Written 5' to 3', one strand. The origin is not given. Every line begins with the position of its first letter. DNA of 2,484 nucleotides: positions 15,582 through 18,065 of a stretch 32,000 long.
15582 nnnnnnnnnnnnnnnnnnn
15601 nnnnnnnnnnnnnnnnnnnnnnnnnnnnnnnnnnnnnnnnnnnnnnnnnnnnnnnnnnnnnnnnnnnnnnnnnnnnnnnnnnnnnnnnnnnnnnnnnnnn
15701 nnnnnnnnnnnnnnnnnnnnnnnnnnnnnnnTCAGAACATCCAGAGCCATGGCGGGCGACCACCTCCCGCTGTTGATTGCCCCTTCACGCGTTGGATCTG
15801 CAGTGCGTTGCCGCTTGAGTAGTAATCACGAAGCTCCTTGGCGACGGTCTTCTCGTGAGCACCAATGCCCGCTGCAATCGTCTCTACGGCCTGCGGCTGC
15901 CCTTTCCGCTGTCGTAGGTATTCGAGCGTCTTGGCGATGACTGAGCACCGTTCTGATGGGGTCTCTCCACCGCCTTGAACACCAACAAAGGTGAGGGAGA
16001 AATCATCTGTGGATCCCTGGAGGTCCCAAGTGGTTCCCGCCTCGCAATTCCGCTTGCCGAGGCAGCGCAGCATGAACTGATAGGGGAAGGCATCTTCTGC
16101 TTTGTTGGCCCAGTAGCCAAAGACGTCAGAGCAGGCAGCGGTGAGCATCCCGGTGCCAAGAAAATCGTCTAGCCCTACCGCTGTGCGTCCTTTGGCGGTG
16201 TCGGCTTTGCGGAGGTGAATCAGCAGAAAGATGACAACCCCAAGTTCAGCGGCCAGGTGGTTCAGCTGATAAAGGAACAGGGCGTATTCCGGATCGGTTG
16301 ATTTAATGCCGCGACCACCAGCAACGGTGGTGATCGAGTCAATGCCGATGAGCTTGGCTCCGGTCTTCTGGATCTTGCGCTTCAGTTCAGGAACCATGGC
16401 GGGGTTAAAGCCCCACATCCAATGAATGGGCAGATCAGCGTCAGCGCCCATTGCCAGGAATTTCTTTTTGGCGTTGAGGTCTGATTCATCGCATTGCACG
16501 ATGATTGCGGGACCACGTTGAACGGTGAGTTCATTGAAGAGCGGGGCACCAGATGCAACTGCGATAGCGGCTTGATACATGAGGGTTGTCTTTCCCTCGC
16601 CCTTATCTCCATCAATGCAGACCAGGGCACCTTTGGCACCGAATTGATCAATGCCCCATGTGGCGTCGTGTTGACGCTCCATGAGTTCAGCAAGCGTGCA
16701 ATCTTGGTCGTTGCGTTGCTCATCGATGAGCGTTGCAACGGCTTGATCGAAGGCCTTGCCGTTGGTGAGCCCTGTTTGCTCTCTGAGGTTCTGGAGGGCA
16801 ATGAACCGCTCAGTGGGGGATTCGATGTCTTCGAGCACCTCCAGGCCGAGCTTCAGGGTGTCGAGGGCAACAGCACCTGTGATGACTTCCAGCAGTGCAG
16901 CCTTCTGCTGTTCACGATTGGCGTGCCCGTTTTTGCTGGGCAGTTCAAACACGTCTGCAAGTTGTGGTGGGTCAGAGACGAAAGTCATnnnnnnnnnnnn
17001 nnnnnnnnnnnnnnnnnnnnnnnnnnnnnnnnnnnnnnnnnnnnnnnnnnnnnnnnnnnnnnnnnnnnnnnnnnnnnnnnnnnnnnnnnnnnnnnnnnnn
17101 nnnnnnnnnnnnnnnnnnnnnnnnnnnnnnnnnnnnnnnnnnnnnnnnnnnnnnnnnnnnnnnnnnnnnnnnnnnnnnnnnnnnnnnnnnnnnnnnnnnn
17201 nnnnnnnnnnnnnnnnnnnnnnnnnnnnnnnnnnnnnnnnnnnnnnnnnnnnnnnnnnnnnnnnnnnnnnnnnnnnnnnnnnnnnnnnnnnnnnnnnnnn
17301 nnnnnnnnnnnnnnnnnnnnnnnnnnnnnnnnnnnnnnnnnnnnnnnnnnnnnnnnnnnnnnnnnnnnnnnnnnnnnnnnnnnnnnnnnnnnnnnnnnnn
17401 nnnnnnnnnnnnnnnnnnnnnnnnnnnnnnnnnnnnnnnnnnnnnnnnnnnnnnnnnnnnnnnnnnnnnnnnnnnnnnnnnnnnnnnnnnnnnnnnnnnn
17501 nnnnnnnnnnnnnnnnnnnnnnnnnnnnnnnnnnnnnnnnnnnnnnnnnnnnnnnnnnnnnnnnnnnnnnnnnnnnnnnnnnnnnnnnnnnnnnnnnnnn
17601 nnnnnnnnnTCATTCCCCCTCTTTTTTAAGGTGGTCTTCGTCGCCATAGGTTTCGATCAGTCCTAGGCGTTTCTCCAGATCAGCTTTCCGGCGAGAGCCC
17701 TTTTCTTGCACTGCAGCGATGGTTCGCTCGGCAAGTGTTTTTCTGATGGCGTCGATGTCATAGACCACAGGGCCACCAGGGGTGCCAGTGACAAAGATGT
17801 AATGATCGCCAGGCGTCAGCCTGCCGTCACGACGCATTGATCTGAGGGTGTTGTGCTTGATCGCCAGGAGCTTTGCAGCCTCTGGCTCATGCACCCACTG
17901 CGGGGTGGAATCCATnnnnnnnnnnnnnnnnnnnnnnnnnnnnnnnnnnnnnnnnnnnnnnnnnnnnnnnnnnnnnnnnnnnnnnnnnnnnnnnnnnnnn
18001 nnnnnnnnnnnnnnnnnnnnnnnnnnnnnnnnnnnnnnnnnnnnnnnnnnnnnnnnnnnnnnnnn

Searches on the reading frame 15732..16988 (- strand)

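Call 46: search_protein_families(library=pfam, max_evalue=0.001, proteins=[window:15732-16988:-])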
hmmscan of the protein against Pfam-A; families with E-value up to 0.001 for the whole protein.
window:15732-16988:- (418 aa): 2 families
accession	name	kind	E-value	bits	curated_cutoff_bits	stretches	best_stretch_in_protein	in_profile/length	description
PF13481.12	AAA_25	-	2.9e-19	69.9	27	1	99-262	12-193/195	AAA domain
PF25199.1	nSTAND_NTPase5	-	0.0009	19.5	34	0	119-145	40-66/145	Novel STAND NTPase 5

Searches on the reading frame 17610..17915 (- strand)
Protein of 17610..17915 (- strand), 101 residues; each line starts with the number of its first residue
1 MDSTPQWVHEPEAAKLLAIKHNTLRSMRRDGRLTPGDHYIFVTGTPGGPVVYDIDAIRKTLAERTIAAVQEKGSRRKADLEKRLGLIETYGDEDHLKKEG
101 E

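Call 46: search_protein_families(library=pfam, max_evalue=0.001, proteins=[window:17610-17915:-])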
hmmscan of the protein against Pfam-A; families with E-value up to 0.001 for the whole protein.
window:17610-17915:- (101 aa): 1 family
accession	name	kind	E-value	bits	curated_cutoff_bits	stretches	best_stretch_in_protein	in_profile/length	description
PF12728.13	HTH_17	-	0.00039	21.1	27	1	11-57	5-43/51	Helix-turn-helix domain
